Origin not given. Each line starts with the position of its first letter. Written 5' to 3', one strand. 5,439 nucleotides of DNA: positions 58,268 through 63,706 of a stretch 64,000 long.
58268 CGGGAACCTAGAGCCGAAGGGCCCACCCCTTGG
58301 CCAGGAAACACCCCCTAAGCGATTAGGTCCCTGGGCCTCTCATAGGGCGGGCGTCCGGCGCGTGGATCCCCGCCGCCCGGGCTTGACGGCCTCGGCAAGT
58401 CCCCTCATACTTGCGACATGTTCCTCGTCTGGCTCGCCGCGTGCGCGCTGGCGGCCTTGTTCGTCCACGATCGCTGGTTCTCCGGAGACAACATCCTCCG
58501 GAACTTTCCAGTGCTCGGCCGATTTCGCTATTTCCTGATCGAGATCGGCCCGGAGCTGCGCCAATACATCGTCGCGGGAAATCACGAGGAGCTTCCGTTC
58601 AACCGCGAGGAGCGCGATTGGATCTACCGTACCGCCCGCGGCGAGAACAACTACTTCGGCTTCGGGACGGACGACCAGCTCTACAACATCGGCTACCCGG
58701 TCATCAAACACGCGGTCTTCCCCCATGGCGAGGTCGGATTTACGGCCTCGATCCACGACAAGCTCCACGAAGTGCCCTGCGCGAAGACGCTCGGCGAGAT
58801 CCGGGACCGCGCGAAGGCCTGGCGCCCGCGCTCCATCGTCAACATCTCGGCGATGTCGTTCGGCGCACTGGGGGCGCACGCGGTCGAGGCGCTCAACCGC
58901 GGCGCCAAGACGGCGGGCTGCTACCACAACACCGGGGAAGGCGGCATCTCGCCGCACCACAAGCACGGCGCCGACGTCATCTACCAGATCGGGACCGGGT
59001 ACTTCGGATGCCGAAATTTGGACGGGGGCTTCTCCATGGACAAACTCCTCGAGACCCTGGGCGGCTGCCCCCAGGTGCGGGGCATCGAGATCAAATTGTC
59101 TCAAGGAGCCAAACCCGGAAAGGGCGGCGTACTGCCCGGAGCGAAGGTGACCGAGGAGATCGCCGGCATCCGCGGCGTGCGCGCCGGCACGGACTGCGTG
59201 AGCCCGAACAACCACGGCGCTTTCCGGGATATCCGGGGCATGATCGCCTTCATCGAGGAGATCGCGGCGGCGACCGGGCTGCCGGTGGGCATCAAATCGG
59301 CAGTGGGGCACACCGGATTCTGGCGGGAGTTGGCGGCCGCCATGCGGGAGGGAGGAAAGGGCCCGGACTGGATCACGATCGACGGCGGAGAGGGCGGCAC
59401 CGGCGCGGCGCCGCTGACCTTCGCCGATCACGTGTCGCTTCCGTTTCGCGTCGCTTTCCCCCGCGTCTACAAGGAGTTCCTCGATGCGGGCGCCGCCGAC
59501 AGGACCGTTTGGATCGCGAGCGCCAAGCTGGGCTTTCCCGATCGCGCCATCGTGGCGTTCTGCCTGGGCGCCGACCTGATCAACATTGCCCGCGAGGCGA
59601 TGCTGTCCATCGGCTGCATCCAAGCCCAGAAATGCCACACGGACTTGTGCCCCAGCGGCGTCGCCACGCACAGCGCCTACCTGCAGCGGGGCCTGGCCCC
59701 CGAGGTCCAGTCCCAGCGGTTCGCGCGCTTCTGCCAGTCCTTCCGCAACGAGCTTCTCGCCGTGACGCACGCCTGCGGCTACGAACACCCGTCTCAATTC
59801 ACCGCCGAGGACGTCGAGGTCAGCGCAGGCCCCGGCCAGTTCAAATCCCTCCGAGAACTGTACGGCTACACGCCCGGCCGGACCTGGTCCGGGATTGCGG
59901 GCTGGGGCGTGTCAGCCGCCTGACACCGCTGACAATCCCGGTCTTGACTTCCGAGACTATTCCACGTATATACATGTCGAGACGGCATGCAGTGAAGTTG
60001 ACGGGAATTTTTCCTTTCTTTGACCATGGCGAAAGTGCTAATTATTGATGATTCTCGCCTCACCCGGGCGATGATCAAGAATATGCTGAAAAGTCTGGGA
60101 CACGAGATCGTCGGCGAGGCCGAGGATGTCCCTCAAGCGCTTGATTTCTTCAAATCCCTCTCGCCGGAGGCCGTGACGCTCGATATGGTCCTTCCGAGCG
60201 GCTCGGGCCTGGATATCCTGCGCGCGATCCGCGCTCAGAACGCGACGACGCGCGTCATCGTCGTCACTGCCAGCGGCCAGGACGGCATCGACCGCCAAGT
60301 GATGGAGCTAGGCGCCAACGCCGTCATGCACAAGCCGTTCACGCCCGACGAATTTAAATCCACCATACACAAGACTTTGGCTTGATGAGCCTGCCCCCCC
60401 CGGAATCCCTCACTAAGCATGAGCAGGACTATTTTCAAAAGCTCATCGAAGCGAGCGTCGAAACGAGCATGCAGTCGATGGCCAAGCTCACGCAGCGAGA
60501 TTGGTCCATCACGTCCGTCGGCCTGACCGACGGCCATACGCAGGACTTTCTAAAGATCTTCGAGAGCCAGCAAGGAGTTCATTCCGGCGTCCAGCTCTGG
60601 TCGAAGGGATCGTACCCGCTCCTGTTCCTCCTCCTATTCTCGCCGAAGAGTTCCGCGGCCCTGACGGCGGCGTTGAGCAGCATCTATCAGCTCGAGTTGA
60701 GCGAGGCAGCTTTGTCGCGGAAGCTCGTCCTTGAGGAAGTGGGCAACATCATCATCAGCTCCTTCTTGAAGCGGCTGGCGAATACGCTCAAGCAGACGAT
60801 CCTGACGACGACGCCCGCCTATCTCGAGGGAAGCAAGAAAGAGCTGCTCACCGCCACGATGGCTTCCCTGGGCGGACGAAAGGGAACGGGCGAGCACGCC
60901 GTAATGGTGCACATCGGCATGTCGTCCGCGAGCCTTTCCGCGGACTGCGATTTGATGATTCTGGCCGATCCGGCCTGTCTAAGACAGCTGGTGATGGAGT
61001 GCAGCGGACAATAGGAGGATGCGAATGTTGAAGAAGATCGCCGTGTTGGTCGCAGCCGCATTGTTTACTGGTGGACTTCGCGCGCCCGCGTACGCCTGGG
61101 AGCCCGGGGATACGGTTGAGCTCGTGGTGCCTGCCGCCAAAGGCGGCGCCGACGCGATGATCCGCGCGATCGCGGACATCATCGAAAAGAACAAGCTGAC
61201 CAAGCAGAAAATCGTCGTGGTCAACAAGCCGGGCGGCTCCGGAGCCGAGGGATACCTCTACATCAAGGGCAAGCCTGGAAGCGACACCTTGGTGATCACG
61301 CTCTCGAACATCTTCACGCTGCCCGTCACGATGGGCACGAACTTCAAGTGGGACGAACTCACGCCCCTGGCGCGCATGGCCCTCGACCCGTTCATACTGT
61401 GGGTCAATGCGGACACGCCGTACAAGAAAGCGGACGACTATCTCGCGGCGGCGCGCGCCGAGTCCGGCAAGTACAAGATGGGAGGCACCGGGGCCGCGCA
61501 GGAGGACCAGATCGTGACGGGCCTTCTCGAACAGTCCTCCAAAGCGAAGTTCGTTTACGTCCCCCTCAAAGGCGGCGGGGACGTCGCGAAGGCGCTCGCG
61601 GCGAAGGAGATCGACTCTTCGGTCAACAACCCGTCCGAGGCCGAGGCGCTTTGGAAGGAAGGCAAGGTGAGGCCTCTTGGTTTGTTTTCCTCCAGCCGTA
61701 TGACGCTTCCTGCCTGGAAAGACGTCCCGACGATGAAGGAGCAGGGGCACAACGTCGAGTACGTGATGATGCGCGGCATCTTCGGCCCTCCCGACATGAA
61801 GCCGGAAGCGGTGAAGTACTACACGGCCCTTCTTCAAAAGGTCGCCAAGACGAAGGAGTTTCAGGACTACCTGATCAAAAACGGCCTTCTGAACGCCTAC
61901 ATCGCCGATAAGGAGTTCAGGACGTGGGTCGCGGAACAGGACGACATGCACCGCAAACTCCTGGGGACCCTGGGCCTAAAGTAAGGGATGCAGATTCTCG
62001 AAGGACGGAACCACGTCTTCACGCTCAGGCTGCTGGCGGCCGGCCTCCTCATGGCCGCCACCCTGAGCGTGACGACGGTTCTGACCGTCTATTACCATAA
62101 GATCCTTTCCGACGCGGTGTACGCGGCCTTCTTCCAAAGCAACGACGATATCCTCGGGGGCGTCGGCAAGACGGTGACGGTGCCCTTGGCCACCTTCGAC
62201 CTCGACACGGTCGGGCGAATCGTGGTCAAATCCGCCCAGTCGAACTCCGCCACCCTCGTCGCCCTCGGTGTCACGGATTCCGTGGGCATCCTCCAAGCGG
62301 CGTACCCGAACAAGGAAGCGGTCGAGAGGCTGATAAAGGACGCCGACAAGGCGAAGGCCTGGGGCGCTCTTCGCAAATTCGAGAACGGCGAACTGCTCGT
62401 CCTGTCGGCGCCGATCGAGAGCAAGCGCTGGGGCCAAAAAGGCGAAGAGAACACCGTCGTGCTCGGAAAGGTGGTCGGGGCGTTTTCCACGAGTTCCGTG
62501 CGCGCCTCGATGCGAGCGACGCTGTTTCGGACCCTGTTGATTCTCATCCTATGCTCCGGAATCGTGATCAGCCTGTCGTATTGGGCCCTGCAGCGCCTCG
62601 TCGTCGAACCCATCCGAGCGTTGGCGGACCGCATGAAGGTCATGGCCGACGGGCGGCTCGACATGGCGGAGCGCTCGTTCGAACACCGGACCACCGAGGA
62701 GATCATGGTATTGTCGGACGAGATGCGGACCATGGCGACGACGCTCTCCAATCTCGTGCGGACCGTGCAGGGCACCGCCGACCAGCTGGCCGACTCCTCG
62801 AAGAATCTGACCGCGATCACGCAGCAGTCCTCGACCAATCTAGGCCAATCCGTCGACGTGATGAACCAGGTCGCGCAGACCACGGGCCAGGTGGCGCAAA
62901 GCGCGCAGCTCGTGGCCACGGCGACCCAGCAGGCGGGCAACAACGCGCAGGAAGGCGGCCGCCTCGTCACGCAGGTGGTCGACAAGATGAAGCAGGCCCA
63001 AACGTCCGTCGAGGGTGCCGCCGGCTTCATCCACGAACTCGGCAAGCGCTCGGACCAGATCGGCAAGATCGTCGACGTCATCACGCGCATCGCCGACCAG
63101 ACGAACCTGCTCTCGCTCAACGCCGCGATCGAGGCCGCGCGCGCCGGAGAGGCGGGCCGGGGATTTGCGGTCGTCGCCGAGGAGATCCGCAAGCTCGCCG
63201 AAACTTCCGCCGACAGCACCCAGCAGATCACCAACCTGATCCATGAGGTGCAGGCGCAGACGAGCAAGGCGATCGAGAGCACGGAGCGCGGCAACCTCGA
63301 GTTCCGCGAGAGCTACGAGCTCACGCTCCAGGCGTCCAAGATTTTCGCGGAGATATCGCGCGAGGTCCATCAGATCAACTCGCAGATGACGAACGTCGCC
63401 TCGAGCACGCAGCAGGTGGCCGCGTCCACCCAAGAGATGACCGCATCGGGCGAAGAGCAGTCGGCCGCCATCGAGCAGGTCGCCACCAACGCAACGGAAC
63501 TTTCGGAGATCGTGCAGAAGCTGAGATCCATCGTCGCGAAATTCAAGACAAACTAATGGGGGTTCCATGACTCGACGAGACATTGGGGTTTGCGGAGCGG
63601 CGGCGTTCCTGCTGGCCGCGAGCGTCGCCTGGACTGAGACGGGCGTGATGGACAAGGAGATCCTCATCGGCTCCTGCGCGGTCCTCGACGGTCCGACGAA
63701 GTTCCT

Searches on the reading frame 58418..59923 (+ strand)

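Call 69: search_protein_families(library=pfam, proteins=[window:58418-59923:+], max_evalue=0.001)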
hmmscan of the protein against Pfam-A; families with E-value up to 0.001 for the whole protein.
window:58418-59923:+ (501 aa): 1 family
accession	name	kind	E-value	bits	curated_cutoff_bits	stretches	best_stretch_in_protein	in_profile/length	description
PF01645.23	Glu_synthase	-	4.6e-74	250.2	20.4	1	138-455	66-368/369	Conserved region in glutamate synthase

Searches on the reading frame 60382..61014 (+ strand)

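Call 69: search_protein_families(library=pfam, proteins=[window:60382-61014:+], max_evalue=0.001)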
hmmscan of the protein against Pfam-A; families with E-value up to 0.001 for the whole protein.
window:60382-61014:+ (210 aa): 2 families
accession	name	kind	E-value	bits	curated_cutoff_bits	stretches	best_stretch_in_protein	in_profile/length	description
PF04509.17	CheC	-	1e-05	25.8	22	1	116-146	5-35/38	CheC-like family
PF22700.2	MVD-like_N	-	0.00048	20.2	27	1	25-113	34-126/157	Diphosphomevalonate decarboxylase-like N-terminal domain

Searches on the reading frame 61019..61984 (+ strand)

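Call 69: search_protein_families(library=pfam, proteins=[window:61019-61984:+], max_evalue=0.001)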
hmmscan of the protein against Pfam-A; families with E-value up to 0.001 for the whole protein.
window:61019-61984:+ (321 aa): 1 family
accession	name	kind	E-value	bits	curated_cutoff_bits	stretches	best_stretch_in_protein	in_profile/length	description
PF03401.19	TctC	-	6.1e-30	105.1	27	1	50-319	4-273/274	Tripartite tricarboxylate transporter family receptor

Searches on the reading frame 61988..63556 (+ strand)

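Call 69: search_protein_families(library=pfam, proteins=[window:61988-63556:+], max_evalue=0.001)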
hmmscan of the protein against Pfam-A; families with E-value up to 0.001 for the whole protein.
window:61988-63556:+ (522 aa): 3 families
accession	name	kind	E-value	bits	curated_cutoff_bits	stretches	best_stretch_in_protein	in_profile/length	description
PF00015.26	MCPsignal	-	3.6e-47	160.9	34.6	1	312-485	3-162/172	Methyl-accepting chemotaxis protein (MCP) signalling domain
PF06103.16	DUF948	-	8.2e-06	26.4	37.2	1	447-513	22-88/89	Bacterial protein of unknown function (DUF948)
PF20155.4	TMP_3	-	8.9e-05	22.7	41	0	453-511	3-61/192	Tape measure protein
